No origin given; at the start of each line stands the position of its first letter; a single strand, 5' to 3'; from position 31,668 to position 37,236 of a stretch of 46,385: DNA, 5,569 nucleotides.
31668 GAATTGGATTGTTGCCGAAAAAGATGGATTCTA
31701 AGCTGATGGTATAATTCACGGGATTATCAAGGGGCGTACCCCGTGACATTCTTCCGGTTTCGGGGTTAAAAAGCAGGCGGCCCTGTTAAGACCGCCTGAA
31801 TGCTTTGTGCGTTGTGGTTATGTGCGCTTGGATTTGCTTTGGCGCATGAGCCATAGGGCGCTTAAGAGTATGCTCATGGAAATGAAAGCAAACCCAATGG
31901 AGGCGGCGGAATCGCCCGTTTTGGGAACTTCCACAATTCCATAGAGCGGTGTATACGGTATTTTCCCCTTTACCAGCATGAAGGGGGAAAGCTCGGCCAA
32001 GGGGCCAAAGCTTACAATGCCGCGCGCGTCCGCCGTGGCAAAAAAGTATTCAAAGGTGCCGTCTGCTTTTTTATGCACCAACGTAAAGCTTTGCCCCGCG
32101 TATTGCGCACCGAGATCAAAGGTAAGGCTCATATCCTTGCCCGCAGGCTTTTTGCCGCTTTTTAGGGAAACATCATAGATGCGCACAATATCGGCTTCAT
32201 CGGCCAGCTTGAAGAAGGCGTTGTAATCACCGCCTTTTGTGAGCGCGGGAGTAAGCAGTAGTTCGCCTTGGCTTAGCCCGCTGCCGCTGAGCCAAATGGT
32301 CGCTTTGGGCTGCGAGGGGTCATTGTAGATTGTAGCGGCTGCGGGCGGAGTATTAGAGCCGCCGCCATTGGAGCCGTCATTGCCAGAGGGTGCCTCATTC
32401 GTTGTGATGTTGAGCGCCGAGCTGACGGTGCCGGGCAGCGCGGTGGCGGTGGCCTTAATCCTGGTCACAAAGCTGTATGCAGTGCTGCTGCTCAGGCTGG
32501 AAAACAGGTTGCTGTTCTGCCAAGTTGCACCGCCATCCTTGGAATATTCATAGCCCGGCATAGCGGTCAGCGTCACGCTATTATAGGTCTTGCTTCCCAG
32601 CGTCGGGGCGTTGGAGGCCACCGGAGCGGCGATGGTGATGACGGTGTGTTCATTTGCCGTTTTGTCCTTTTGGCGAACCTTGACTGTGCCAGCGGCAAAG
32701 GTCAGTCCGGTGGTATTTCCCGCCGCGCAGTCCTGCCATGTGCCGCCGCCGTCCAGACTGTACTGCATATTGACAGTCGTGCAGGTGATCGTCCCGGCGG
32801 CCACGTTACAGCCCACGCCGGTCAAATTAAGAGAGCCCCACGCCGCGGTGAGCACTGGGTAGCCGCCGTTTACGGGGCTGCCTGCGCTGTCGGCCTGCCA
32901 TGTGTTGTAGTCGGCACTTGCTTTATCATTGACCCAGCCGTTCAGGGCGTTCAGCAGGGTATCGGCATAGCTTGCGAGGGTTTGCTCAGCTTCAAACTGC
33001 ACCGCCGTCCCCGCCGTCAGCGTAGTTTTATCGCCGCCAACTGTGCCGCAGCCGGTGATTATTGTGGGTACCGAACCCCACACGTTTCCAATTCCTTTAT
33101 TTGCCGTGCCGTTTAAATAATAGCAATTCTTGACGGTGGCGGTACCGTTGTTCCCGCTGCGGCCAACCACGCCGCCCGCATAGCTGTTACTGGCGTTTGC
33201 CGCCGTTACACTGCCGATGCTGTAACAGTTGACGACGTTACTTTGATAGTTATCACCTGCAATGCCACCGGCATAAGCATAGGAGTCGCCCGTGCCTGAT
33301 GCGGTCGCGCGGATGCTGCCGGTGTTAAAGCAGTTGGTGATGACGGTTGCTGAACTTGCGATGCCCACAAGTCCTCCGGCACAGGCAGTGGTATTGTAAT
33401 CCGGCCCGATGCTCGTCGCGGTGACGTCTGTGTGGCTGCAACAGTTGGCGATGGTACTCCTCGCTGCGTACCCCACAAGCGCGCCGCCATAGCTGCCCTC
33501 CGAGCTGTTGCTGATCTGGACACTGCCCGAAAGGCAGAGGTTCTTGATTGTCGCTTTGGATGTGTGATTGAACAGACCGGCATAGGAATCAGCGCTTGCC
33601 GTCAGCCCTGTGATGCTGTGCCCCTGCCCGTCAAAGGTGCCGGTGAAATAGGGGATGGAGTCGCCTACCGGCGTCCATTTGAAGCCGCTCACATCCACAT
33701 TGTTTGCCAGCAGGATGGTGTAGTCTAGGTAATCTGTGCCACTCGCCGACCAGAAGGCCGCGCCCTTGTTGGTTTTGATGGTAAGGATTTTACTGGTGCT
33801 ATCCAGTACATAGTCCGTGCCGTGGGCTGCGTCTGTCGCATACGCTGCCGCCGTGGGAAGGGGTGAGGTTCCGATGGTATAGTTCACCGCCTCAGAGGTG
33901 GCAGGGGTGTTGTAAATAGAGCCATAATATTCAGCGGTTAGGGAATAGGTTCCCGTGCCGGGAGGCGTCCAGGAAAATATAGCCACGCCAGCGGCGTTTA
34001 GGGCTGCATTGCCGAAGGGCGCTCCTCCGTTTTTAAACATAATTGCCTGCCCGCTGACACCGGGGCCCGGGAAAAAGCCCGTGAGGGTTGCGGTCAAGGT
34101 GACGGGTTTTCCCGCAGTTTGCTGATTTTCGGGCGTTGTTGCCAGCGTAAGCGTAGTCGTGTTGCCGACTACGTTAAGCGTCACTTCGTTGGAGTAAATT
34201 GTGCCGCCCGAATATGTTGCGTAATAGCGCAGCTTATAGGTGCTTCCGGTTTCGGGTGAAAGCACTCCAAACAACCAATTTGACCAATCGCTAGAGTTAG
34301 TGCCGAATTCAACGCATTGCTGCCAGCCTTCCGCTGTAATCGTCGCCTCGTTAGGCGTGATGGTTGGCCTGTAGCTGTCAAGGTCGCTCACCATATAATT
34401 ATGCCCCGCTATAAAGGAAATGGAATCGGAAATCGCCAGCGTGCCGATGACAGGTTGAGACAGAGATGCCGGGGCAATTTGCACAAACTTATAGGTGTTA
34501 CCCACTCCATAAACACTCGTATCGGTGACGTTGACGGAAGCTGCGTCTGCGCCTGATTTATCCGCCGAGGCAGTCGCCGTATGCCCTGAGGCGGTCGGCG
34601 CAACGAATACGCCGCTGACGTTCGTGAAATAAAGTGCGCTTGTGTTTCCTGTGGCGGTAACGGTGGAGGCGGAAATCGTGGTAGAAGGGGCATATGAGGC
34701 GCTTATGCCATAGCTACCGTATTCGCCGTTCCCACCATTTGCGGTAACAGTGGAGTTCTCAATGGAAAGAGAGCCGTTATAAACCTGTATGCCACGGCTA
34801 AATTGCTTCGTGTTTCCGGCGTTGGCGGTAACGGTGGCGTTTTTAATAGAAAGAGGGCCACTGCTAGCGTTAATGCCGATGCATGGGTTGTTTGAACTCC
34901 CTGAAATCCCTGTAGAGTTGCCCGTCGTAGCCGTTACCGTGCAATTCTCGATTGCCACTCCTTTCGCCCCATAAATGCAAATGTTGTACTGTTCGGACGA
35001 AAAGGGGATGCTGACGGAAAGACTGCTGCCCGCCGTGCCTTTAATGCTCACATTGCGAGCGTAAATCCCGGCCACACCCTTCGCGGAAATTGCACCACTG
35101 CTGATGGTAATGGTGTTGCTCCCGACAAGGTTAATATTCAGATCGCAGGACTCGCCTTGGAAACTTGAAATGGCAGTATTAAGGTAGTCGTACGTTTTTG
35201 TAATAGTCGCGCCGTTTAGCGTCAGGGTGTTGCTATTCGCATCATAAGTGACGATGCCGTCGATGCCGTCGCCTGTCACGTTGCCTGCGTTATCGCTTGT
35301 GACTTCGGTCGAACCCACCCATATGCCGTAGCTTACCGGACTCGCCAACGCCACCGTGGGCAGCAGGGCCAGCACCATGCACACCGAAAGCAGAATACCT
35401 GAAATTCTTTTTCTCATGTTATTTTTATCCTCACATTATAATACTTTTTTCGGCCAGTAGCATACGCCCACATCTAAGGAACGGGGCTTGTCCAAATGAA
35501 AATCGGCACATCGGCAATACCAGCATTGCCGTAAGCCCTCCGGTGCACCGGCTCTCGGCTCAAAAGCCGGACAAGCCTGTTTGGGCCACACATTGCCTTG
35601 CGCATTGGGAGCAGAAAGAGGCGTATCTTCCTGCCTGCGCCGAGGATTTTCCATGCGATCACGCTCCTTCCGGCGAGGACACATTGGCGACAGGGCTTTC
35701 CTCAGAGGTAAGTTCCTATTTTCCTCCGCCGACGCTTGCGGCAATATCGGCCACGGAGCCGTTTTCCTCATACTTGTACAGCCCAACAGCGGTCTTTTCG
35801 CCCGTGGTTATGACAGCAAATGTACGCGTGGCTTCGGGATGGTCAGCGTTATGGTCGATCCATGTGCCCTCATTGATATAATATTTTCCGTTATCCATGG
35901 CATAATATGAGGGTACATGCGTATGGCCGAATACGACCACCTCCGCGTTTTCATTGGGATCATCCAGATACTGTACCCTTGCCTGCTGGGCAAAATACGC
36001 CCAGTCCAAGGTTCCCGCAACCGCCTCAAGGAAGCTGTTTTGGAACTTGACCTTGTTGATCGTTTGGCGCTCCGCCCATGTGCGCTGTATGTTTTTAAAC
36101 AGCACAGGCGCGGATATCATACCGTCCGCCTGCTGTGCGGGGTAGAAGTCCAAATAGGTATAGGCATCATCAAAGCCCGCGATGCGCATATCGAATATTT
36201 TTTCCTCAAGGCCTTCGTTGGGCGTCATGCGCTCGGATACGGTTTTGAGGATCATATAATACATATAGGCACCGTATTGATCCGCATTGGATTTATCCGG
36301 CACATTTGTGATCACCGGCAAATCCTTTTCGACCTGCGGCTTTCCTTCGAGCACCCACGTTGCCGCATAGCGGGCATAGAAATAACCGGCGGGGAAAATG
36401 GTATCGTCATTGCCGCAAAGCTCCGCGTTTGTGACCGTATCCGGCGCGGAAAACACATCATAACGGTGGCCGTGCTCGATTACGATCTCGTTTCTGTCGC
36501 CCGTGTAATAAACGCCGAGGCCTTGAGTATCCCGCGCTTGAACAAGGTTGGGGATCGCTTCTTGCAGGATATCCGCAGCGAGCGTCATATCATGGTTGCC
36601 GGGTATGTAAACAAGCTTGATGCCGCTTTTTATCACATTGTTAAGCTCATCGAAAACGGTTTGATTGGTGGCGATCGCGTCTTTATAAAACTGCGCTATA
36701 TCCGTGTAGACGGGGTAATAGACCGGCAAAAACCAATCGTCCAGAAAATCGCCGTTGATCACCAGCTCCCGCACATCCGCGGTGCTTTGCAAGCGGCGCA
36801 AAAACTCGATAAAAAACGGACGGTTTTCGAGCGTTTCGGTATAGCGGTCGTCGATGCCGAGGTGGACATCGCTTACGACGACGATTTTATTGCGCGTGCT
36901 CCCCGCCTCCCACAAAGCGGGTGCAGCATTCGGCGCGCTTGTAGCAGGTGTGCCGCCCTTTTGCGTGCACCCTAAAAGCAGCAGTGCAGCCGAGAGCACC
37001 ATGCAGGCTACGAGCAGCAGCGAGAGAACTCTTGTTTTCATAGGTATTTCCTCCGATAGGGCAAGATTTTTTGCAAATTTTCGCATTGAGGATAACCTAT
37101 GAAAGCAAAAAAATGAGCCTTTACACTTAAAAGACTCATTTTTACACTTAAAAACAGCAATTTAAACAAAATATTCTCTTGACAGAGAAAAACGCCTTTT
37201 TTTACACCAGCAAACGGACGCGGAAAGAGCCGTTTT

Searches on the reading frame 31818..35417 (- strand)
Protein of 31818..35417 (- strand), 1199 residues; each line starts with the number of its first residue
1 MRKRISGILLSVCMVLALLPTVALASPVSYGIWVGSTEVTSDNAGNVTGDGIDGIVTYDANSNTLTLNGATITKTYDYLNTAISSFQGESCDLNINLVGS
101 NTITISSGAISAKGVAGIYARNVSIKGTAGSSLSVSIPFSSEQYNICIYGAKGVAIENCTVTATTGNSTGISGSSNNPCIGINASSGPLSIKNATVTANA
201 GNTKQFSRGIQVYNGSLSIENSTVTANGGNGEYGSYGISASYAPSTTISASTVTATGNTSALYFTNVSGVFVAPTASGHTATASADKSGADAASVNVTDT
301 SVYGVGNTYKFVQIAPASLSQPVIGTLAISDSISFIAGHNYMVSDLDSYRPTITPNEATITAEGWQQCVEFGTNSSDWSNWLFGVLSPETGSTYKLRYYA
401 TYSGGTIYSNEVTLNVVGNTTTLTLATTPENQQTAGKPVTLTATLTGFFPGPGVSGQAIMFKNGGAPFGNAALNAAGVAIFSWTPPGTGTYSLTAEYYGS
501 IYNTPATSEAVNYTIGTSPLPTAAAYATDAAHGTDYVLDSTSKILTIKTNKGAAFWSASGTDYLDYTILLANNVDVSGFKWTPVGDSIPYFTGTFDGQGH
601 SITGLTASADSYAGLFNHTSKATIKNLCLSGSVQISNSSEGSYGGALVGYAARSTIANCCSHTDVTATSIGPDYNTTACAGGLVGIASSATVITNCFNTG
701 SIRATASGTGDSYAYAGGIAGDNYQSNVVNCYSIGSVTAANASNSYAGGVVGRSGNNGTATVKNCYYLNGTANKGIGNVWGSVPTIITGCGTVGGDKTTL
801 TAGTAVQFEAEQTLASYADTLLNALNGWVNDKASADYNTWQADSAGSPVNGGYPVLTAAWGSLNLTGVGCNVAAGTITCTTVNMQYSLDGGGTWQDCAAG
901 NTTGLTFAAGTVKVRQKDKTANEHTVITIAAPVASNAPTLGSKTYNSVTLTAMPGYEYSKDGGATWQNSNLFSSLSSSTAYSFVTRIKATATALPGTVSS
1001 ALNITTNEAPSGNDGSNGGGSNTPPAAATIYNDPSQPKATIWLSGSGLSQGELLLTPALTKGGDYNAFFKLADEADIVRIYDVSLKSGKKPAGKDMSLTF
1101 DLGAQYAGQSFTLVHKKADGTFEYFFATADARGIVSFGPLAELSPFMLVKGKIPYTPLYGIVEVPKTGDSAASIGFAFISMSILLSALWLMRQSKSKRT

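Call 40: search_protein_families(library=pfam, proteins=[window:31818-35417:-], max_evalue=0.00001)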
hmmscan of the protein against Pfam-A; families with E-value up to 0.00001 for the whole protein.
window:31818-35417:- (1199 aa): 1 family
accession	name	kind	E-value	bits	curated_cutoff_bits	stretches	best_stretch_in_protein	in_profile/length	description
PF16640.11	Big_3_5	-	4.3e-11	43.6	35.5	1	428-515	3-87/88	Bacterial Ig-like domain (group 3)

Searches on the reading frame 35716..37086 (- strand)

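Call 40: search_protein_families(library=pfam, proteins=[window:35716-37086:-], max_evalue=0.00001)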
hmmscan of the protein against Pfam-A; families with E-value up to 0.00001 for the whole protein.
window:35716-37086:- (456 aa): 2 families
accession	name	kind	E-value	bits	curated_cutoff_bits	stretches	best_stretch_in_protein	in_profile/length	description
PF00149.33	Metallophos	-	1.1e-10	42.7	21.5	1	67-207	2-116/191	Calcineurin-like phosphoesterase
PF12850.12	Metallophos_2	-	1.6e-07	31.9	27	0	377-428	104-151/154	Calcineurin-like phosphoesterase superfamily domain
